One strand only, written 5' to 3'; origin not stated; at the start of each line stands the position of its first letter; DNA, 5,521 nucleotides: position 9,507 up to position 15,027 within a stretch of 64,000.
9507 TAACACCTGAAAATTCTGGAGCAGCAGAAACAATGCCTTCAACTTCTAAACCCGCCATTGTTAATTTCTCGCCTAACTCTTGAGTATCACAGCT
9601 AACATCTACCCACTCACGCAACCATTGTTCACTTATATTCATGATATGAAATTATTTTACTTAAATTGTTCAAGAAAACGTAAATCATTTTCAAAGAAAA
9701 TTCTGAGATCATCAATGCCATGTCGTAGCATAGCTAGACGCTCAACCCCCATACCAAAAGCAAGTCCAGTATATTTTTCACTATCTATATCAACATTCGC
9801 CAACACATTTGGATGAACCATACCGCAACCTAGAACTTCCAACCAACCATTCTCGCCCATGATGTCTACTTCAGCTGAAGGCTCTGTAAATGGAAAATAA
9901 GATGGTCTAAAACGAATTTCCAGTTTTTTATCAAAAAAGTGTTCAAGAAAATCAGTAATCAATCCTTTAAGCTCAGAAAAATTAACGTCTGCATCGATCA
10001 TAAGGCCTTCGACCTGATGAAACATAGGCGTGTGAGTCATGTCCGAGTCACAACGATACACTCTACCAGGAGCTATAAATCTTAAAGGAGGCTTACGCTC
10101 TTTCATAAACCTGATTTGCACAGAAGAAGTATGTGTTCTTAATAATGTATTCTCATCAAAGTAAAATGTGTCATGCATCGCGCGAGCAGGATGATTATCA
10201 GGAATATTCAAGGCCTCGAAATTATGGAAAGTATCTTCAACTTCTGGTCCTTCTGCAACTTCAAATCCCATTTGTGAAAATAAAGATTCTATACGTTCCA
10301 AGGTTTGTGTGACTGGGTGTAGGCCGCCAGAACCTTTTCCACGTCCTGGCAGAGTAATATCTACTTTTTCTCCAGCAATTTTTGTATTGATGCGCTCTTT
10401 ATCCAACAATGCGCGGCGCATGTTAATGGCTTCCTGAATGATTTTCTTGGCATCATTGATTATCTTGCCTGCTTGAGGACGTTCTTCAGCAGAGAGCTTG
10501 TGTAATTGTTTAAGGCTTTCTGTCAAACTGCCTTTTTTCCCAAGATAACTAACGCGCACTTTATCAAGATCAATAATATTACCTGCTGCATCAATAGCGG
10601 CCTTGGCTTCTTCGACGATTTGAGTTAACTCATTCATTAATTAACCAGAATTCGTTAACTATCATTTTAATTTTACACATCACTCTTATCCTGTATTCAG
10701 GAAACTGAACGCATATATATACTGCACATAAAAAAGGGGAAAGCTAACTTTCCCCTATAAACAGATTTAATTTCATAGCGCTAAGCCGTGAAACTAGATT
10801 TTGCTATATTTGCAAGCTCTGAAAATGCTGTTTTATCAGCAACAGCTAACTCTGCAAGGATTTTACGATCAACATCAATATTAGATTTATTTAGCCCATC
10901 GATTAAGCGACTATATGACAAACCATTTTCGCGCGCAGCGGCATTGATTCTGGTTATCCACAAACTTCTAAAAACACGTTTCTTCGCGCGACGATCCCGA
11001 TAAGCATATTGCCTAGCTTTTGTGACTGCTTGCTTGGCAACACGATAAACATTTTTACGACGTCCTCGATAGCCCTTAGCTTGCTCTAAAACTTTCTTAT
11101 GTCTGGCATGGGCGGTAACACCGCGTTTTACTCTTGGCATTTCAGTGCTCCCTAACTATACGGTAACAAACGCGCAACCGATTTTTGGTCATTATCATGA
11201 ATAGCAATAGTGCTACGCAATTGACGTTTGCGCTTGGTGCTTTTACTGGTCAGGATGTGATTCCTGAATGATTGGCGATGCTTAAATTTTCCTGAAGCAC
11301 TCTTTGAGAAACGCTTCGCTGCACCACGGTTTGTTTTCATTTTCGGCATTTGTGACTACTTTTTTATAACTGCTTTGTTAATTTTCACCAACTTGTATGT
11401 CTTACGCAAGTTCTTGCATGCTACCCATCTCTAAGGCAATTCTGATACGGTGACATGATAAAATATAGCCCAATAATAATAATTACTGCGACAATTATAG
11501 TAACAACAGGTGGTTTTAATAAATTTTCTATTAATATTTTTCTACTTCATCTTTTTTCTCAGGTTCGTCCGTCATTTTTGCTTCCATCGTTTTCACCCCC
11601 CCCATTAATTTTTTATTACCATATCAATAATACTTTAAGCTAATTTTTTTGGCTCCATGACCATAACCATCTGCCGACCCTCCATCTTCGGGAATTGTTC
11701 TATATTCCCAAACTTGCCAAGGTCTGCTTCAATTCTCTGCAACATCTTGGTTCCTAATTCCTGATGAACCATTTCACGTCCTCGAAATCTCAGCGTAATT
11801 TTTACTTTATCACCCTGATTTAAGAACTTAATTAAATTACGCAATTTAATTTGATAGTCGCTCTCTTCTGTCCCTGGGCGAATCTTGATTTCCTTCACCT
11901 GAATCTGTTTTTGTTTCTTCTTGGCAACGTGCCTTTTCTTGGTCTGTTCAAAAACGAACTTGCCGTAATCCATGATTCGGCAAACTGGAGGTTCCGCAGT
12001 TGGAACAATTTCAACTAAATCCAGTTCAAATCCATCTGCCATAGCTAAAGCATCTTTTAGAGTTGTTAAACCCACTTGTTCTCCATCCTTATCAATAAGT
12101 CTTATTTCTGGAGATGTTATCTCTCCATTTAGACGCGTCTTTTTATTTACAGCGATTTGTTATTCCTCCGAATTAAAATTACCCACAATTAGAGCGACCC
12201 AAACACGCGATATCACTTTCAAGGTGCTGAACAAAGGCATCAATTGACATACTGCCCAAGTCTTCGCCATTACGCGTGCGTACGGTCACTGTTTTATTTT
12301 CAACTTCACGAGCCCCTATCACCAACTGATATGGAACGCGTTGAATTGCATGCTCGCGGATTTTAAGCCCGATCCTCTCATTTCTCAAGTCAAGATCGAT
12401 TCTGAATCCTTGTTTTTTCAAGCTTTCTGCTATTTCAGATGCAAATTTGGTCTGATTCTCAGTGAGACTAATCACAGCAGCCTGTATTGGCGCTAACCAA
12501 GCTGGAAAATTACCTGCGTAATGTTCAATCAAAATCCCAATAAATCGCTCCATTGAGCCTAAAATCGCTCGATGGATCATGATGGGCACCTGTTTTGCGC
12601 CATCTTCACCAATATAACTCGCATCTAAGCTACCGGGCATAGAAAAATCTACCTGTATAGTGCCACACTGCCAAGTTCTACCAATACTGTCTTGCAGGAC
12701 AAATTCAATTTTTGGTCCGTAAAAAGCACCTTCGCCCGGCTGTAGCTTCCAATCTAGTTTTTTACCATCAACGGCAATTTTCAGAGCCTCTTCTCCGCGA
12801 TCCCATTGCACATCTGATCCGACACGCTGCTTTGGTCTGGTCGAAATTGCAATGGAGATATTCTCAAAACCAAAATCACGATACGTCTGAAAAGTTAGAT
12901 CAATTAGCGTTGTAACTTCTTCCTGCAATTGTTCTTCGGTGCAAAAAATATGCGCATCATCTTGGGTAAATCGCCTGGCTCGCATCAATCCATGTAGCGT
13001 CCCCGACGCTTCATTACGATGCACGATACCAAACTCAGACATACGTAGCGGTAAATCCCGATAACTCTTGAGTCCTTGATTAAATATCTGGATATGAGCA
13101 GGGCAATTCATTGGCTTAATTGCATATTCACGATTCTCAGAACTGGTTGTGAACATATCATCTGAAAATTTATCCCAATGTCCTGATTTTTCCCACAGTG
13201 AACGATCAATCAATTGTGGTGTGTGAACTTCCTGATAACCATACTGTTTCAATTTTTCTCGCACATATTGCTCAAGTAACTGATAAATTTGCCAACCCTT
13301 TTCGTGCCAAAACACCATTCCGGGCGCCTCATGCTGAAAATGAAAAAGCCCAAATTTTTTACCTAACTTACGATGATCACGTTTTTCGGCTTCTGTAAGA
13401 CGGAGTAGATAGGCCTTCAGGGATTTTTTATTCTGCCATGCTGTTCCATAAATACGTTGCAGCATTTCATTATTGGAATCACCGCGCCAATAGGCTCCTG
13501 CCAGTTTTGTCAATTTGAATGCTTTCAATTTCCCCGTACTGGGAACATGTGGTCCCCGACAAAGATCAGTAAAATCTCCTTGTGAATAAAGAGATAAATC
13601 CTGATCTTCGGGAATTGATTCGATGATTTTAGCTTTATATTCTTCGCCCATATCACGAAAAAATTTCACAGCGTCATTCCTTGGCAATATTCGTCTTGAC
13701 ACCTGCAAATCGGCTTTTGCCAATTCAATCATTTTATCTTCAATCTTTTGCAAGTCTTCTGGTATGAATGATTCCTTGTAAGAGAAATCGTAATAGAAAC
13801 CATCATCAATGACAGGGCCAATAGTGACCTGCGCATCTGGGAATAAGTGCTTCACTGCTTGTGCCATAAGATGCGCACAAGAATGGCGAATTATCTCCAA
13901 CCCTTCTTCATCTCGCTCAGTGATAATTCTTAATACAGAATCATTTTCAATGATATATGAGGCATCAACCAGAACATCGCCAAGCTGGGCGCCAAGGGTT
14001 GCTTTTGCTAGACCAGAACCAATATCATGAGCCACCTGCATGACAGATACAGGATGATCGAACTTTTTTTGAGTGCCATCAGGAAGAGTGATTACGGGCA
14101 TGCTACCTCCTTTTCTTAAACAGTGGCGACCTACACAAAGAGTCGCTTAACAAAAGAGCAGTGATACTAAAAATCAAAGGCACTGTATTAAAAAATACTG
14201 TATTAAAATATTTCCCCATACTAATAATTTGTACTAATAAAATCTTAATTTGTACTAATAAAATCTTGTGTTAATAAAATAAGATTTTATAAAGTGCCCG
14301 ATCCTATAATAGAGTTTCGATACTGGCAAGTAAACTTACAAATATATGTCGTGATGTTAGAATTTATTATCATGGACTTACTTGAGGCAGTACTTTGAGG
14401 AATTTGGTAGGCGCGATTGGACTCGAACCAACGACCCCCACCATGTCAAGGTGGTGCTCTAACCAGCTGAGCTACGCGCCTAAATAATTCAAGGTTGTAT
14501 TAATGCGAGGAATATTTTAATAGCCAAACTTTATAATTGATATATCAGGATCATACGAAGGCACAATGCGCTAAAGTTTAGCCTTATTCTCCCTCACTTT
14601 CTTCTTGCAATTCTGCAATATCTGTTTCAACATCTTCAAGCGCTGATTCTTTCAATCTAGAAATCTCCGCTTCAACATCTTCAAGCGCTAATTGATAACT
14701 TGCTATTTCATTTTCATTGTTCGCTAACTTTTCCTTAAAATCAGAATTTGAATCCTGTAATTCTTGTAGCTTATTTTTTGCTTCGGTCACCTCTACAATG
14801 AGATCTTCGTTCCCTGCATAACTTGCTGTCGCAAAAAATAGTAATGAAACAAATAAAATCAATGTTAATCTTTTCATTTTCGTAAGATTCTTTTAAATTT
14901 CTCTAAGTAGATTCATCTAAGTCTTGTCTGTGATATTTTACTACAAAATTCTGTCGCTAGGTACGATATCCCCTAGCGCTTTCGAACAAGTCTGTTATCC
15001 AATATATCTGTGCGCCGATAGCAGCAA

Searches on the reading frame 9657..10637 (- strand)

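Call 19: search_protein_families(library=ncbifam, proteins=[window:9657-10637:-], max_evalue=1e-10)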
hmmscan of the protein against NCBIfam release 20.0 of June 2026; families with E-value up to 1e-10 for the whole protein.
window:9657-10637:- (326 aa): 4 families
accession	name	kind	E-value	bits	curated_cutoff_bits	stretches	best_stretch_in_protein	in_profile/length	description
TIGR00468.1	pheS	equivalog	3.2e-109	365.1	237.45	1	38-326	2-323/324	phenylalanine--tRNA ligase subunit alpha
NF003210.0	PRK04172.1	equivalog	1.2e-65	222.3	350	2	163-325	331-491/496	phenylalanine--tRNA ligase subunit alpha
NF051887.1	PheS_related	equivalog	7.4e-51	173.3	300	1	105-326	10-240/349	PheS-related mystery ligase SrmL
TIGR00469.1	pheS_mito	equivalog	1.9e-40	138.9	258.35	2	236-325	254-343/451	phenylalanine--tRNA ligase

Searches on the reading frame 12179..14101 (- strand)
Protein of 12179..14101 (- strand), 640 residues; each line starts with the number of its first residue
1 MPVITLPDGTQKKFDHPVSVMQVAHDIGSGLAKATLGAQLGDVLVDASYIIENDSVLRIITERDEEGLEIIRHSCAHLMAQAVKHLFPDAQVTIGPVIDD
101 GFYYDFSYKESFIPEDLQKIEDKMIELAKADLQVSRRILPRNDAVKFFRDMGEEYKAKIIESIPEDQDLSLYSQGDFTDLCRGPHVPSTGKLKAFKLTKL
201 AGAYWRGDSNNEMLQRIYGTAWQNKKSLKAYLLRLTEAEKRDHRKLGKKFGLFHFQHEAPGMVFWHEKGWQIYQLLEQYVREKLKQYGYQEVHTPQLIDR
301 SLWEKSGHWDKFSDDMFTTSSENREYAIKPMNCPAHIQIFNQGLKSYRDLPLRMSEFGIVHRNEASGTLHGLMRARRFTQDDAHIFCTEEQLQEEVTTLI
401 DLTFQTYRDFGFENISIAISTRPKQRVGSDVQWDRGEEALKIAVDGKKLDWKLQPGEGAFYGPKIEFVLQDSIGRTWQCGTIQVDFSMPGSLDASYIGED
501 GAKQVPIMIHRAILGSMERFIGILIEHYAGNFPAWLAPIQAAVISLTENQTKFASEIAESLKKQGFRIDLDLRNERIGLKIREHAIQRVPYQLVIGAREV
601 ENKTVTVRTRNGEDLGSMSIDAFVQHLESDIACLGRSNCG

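Call 40: find_homologous_proteins(query=window:12179-14101:-, max_evalue=1e-50)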
Query window:12179-14101:- (640 aa): 8000 proteins with E <= 1e-50 among 8000 candidates; the best 120 are listed.
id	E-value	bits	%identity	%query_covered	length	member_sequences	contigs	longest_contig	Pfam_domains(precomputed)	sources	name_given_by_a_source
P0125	0.0e+0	1480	100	100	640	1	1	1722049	PF03129.26,PF02824.28,PF00587.31,PF07973.20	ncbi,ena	-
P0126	0.0e+0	1343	90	100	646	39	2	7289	PF03129.26,PF02824.28,PF00587.31,PF07973.20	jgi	jgi:threonyl-tRNA synthetase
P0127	0.0e+0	1328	89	100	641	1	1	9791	PF03129.26,PF02824.28,PF00587.31,PF07973.20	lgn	-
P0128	0.0e+0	1323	89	100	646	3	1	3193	PF03129.26,PF02824.28,PF00587.31,PF07973.20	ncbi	-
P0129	0.0e+0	1318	88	100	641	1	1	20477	PF03129.26,PF02824.28,PF00587.31,PF07973.20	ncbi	-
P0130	0.0e+0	1318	89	100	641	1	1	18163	PF03129.26,PF02824.28,PF00587.31,PF07973.20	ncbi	-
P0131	0.0e+0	1312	88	100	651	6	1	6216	PF03129.26,PF02824.28,PF00587.31,PF07973.20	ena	-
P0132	0.0e+0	1307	88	100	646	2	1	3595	PF03129.26,PF02824.28,PF00587.31,PF07973.20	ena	-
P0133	0.0e+0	1305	88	100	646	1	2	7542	PF03129.26,PF02824.28,PF00587.31,PF07973.20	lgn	-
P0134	0.0e+0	1305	87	100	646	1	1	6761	PF03129.26,PF02824.28,PF00587.31,PF07973.20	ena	-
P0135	0.0e+0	1301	88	99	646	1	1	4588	PF03129.26,PF02824.28,PF00587.31,PF07973.20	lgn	-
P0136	0.0e+0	1299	87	100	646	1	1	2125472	PF03129.26,PF02824.28,PF00587.31,PF07973.20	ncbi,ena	-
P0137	0.0e+0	1298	87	100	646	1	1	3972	PF03129.26,PF02824.28,PF00587.31,PF07973.20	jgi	-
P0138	0.0e+0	1297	88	100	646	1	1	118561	PF03129.26,PF02824.28,PF00587.31,PF07973.20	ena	-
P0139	0.0e+0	1286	86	100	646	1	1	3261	PF03129.26,PF02824.28,PF00587.31,PF07973.20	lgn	-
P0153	0.0e+0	1154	77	100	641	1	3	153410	PF03129.26,PF02824.28,PF00587.31,PF07973.20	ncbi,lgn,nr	ncbi:Threonyl-tRNA synthetase [uncultured Candidatus Thioglobus sp.]|nr:Threonyl-tRNA synthetase [un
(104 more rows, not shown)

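Call 61: find_encoding_contigs(protein=P0153, flank=10000, max_places=2)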
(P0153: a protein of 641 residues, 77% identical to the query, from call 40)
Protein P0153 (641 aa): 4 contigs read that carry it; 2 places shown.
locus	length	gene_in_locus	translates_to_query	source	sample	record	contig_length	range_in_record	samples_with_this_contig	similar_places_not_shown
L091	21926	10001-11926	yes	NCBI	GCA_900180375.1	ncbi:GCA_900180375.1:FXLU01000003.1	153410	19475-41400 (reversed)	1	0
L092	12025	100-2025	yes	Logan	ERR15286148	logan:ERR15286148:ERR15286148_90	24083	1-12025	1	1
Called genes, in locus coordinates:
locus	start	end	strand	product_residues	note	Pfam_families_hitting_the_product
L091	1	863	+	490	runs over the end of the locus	-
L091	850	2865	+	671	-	PF13620:CarboxypepD_reg (faint), PF08308:PEGA, PF03781:FGE-sulfatase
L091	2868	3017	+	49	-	-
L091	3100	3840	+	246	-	PF01618:MotA_ExbB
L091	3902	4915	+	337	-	PF13519:VWA_2 (weak)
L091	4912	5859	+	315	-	-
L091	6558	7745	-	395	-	PF00155:Aminotran_1_2, PF12897:Asp_aminotransf (weak)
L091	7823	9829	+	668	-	PF04851:ResIII, PF17757:UvrB_inter, PF27431:UvrB_3rd, PF00271:Helicase_C, PF12344:UvrB, PF02151:UVR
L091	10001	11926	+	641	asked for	PF02824:TGS, PF07973:tRNA_SAD, PF00587:tRNA-synt_2b, PF03129:HGTP_anticodon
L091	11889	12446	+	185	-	PF05198:IF3_N, PF00707:IF3_C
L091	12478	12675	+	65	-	PF01632:Ribosomal_L35p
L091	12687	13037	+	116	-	PF00453:Ribosomal_L20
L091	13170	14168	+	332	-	PF02912:Phe_tRNA-synt_N, PF01409:tRNA-synt_2d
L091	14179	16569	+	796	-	PF01588:tRNA_bind, PF03483:B3_4, PF03484:B5, PF17759:tRNA_synthFbeta, PF03147:FDX-ACB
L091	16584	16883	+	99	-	PF00216:Bac_DNA_binding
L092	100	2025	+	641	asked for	PF02824:TGS, PF07973:tRNA_SAD, PF00587:tRNA-synt_2b, PF03129:HGTP_anticodon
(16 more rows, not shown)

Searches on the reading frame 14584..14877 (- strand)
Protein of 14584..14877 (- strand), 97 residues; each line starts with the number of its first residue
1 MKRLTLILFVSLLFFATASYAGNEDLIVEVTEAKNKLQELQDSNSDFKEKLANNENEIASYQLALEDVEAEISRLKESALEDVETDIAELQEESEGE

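Call 22: search_protein_families(library=pfam, proteins=[window:14584-14877:-], max_evalue=0.00001)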
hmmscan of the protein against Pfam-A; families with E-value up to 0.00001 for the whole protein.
window:14584-14877:- (97 aa): 0 families
